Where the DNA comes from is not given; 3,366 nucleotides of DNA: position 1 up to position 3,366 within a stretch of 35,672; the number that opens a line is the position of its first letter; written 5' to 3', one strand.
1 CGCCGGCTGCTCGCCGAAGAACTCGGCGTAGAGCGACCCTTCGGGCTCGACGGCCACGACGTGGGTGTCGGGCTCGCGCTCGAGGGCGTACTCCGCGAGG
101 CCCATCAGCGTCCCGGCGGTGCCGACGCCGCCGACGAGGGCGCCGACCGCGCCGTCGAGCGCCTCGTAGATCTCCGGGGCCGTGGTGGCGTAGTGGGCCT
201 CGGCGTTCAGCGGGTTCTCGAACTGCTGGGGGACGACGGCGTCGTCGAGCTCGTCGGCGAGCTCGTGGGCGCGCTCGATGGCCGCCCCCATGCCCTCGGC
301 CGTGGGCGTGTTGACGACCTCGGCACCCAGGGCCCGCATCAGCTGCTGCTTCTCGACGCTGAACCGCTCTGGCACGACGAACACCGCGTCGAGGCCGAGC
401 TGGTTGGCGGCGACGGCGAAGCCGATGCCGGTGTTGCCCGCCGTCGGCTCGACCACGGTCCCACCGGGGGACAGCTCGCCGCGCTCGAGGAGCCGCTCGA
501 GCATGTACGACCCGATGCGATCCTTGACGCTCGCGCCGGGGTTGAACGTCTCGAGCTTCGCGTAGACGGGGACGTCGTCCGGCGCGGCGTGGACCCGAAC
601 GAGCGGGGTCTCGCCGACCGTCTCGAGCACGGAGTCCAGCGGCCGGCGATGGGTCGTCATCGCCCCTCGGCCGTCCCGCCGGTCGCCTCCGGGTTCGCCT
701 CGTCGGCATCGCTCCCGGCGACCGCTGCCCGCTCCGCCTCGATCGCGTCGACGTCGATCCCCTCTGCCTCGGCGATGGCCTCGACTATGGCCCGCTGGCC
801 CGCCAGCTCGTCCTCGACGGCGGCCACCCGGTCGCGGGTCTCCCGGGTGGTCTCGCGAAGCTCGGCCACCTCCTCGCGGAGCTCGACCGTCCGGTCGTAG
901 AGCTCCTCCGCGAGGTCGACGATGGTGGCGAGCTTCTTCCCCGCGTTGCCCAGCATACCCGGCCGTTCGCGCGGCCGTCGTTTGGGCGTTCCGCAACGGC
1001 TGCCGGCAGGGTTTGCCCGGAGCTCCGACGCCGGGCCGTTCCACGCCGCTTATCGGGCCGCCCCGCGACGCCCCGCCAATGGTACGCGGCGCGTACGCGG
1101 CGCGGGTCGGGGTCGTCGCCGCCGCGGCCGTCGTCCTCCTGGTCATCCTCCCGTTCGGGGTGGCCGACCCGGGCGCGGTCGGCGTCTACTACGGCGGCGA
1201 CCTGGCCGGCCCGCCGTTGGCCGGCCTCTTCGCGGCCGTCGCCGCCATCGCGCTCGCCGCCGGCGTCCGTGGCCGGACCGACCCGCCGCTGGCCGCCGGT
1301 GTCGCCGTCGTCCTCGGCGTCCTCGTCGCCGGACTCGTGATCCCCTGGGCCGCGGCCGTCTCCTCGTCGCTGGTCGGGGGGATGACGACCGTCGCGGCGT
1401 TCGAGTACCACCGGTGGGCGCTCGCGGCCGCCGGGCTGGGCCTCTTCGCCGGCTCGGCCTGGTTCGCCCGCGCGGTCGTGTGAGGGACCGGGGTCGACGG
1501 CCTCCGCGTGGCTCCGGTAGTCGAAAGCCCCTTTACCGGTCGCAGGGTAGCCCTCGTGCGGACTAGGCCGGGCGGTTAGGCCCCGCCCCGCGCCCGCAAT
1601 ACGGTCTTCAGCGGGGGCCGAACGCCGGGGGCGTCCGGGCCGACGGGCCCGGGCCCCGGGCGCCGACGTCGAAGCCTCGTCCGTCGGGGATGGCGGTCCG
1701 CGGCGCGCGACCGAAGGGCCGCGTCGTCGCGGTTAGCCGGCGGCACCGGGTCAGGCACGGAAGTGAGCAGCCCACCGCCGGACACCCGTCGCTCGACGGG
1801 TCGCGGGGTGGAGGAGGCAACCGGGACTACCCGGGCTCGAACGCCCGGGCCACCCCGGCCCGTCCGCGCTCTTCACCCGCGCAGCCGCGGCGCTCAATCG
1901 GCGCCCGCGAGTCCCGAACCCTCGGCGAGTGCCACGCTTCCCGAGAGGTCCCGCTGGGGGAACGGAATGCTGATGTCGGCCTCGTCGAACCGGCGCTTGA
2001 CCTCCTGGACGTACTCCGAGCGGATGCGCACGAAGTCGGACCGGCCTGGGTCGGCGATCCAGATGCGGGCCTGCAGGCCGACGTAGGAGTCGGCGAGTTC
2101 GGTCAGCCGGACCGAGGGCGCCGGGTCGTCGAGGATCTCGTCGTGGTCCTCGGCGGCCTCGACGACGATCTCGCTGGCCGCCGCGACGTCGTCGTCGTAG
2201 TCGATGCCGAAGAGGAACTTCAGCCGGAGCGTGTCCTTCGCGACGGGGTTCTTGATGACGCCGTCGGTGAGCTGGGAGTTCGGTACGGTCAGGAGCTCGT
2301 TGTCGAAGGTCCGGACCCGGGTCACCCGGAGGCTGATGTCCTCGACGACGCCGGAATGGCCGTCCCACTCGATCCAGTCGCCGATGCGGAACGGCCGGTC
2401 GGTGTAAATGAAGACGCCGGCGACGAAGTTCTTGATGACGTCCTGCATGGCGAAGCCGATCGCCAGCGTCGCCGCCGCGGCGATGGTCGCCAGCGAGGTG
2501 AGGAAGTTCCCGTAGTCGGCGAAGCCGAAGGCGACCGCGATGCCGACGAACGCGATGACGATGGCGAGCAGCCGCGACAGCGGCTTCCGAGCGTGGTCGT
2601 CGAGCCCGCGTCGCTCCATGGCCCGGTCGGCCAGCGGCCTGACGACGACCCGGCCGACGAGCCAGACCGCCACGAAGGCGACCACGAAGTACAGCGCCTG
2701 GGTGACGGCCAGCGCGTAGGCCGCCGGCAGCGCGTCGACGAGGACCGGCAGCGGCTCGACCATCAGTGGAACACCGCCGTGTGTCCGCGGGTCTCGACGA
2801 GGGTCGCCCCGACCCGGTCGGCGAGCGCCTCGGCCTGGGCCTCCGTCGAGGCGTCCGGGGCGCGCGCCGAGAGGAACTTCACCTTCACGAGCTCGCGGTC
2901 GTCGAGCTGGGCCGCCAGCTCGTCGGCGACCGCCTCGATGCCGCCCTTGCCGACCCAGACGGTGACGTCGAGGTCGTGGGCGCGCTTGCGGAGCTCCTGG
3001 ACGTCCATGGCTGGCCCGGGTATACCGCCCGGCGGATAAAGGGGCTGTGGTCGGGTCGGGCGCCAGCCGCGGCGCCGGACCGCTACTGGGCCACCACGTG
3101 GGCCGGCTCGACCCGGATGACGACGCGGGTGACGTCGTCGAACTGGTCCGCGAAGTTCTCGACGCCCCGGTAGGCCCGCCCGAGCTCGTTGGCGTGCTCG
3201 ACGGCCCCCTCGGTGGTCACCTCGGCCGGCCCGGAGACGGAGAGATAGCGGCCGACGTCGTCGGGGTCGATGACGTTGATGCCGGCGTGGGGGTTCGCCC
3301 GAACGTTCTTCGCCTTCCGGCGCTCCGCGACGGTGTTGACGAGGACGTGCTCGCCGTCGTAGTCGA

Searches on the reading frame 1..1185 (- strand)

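Call 56: search_protein_families(library=pfam, proteins=[window:1-1185:-], max_evalue=0.001)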
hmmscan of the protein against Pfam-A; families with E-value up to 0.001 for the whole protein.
window:1-1185:- (395 aa): 1 family
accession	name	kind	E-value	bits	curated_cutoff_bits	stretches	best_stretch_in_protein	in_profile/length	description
PF00291.31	PALP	-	2.5e-55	188.3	35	1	188-384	3-195/295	Pyridoxal-phosphate dependent enzyme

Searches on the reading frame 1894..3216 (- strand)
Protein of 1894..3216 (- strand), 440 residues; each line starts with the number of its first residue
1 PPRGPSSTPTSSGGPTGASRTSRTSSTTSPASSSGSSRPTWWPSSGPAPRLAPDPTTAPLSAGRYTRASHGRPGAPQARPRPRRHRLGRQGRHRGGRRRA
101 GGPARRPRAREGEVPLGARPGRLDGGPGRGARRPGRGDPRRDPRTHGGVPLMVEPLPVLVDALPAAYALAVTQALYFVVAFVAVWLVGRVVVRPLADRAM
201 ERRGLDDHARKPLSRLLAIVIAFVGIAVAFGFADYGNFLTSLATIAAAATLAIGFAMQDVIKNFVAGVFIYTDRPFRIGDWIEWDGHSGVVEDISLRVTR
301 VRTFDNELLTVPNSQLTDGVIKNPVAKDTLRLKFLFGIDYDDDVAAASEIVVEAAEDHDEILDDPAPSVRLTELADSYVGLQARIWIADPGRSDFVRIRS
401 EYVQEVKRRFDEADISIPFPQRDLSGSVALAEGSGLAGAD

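Call 56: search_protein_families(library=pfam, proteins=[window:1894-3216:-], max_evalue=0.001)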
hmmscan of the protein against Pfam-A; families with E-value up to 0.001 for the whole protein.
window:1894-3216:- (440 aa): 2 families
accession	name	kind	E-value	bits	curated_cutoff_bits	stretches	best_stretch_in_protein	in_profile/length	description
PF00924.24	MS_channel_2nd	-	3e-26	91.8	20.2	1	259-324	1-66/68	Mechanosensitive ion channel, beta-domain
PF21082.3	MS_channel_3rd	-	1.5e-12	48.2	21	1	333-417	2-88/88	Mechanosensitive ion channel MscS, C-terminal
